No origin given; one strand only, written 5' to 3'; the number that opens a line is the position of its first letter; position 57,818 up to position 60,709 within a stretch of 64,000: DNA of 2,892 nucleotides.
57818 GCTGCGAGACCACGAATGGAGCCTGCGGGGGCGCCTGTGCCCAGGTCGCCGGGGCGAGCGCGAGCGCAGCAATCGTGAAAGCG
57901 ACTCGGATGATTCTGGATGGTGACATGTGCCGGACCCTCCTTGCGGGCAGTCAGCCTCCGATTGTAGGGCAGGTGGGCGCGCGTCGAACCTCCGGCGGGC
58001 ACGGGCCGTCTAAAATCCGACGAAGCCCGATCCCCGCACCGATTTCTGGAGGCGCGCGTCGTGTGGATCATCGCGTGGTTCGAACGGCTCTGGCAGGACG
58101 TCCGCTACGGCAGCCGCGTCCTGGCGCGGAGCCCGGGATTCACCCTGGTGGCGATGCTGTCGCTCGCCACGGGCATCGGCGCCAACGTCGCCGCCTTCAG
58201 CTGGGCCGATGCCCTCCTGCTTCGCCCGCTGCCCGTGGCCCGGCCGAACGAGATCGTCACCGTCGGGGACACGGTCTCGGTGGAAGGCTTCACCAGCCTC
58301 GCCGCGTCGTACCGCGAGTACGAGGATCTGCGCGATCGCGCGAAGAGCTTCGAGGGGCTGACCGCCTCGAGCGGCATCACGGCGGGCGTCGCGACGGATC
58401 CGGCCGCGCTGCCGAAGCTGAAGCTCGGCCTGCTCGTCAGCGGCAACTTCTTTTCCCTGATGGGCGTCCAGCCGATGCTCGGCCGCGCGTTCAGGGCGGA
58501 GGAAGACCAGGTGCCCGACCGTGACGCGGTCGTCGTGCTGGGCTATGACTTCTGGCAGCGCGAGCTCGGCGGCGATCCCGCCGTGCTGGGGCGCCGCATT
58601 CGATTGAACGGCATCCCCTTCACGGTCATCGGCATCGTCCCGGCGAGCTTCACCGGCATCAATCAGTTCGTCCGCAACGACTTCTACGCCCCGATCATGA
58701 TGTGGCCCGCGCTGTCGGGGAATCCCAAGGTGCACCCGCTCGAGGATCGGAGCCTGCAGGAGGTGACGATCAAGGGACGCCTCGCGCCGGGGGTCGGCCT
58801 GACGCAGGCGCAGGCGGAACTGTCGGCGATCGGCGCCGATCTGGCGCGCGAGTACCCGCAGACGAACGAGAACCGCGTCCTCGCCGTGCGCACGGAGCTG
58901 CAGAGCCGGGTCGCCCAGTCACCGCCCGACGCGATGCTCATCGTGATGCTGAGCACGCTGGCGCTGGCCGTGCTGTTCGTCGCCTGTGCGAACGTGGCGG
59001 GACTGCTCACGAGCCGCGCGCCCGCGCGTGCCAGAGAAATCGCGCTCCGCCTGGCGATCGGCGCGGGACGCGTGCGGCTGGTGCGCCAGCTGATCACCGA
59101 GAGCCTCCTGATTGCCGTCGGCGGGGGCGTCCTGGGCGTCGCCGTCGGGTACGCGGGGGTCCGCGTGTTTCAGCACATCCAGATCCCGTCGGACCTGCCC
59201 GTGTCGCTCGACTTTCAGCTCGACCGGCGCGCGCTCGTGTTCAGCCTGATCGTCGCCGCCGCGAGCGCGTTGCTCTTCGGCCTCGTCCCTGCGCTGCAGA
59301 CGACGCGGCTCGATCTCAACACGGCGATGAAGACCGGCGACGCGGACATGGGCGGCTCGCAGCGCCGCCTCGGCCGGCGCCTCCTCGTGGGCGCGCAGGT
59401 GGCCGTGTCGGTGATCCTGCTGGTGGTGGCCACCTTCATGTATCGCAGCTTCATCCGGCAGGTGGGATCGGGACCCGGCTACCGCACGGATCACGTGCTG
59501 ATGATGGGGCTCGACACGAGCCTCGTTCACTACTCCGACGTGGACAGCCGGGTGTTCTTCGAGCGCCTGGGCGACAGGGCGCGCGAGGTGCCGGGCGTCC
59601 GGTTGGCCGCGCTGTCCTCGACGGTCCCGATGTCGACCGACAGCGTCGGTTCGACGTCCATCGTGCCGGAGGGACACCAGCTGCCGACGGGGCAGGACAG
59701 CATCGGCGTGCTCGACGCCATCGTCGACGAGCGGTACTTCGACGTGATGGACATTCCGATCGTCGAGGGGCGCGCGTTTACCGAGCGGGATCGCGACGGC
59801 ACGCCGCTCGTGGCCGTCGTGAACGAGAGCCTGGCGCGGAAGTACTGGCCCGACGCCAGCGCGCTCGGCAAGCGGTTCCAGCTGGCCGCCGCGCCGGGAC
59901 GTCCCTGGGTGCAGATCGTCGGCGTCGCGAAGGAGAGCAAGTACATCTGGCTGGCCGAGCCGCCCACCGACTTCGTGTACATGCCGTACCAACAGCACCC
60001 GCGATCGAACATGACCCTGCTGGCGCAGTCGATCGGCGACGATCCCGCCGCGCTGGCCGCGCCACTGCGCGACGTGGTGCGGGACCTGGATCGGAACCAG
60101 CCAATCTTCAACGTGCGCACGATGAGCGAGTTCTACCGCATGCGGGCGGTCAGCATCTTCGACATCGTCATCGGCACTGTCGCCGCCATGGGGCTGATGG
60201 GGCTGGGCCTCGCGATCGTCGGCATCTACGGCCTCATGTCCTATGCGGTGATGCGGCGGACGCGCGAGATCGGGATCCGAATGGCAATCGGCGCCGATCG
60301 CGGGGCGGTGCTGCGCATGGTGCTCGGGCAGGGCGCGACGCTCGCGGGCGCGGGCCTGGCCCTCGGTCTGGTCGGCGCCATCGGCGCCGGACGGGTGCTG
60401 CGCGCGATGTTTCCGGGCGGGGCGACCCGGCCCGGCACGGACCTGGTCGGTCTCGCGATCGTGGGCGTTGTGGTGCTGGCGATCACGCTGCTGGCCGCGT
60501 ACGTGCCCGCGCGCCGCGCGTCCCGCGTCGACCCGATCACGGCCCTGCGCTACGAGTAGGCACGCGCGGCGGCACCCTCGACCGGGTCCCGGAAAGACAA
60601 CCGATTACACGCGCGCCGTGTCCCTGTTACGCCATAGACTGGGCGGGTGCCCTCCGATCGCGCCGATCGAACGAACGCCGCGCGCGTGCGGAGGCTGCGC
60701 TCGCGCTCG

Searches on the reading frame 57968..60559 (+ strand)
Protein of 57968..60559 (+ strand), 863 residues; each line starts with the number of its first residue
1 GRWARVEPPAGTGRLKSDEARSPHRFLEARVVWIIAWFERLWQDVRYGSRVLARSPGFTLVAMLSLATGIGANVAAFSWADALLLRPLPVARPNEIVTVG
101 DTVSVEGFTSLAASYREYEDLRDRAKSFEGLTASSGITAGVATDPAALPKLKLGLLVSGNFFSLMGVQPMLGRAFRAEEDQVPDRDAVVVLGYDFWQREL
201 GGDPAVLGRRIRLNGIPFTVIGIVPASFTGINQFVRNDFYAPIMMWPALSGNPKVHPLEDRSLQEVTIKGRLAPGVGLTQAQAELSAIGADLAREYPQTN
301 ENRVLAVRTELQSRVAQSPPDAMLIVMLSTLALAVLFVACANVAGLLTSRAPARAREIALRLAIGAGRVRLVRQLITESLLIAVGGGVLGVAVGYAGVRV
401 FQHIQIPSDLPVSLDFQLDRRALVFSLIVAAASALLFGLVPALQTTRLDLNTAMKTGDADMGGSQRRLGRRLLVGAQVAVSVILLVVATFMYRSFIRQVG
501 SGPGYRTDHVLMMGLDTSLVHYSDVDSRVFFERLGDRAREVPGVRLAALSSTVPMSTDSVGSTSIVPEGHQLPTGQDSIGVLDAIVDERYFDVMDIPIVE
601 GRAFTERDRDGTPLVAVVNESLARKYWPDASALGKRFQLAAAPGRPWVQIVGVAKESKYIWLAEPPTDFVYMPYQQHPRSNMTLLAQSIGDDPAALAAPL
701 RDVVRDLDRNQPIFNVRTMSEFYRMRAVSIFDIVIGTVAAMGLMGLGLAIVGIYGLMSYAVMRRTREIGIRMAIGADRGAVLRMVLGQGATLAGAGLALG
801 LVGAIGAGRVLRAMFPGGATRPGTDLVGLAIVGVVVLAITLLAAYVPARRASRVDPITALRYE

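Call 79: search_protein_families(library=pfam, proteins=[window:57968-60559:+], max_evalue=0.0001)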
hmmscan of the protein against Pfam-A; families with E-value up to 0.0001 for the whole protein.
window:57968-60559:+ (863 aa): 2 families
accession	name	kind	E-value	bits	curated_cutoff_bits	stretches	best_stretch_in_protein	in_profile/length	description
PF12704.14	MacB_PCD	-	6.5e-36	125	27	2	59-287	1-206/207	MacB-like periplasmic core domain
PF02687.27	FtsX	-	8.2e-27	94.1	25.5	2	741-856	3-120/120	FtsX-like permease C-terminal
